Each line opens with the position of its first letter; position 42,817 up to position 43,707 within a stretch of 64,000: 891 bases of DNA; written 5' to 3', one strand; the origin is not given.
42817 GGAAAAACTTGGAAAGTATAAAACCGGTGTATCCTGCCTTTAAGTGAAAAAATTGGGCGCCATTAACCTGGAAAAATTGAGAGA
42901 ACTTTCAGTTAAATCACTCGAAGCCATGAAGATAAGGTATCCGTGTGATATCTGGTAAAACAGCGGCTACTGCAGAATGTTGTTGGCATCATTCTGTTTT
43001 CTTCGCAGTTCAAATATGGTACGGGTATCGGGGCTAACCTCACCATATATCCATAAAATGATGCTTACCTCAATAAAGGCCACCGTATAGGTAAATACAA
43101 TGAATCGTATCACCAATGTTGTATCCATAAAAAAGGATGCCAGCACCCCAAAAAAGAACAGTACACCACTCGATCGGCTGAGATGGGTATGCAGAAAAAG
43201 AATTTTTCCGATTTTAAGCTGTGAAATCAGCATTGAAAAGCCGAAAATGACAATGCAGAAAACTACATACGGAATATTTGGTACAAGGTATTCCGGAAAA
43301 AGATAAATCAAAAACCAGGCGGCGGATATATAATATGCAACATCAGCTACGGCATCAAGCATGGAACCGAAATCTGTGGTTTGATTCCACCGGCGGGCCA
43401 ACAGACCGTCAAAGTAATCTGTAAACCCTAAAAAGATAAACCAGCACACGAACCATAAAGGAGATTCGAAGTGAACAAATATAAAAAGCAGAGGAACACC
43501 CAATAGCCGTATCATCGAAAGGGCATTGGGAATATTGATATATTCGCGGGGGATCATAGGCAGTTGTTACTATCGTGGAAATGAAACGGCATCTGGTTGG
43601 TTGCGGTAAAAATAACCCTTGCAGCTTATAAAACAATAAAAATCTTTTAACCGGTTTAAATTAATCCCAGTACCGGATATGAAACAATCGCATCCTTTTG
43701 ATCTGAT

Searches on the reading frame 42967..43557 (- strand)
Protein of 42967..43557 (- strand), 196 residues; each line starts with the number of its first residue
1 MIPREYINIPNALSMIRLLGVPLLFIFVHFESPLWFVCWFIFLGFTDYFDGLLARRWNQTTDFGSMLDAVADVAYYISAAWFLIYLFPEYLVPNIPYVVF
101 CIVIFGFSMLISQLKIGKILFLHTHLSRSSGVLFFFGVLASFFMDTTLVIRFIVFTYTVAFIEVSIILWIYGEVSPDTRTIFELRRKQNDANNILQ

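Call 3: search_protein_families(library=pfam, proteins=[window:42967-43557:-], max_evalue=0.01)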
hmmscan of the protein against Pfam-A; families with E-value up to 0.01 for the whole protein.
window:42967-43557:- (196 aa): 1 family
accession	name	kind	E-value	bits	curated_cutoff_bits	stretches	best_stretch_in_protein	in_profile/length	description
PF01066.26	CDP-OH_P_transf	-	1e-19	71.9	22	1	8-114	2-104/152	CDP-alcohol phosphatidyltransferase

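Call 4: search_protein_families(library=ncbifam, proteins=[window:42967-43557:-], max_evalue=0.01)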
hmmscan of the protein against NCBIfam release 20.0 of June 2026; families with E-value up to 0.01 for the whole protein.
window:42967-43557:- (196 aa): 8 families
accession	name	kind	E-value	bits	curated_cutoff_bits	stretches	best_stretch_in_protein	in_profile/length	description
NF053678.1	ClpnSynClsA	equivalog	6.2e-17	62.4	240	1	7-81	3-78/180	cardiolipin synthase ClsA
TIGR00560.1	pgsA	equivalog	1.7e-14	54.7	109.1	1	8-147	2-145/183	CDP-diacylglycerol--glycerol-3-phosphate 3-phosphatidyltransferase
NF008090.0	PRK10832.1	equivalog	1.6e-12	47.9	304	1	7-75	3-74/182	CDP-diacylglycerol--glycerol-3-phosphate 3-phosphatidyltransferase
NF040950.1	archin_ph_syn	equivalog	5.1e-08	33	180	1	10-106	26-119/191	archaetidylinositol phosphate synthase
TIGR00473.1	pssA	equivalog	1.5e-06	28.4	107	1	26-107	12-94/153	CDP-diacylglycerol--serine O-phosphatidyltransferase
NF045883.1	PIPSynth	equivalog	2.7e-06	27.2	170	1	10-113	25-129/197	phosphatidylinositol phosphate synthase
NF038087.1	arch_ser_synth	exception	1.6e-05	24.6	240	1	5-105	2-104/216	archaetidylserine synthase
NF038086.1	anchor_synt_A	exception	0.00032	20.6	200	1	46-87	45-85/222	protein sorting system archaetidylserine synthase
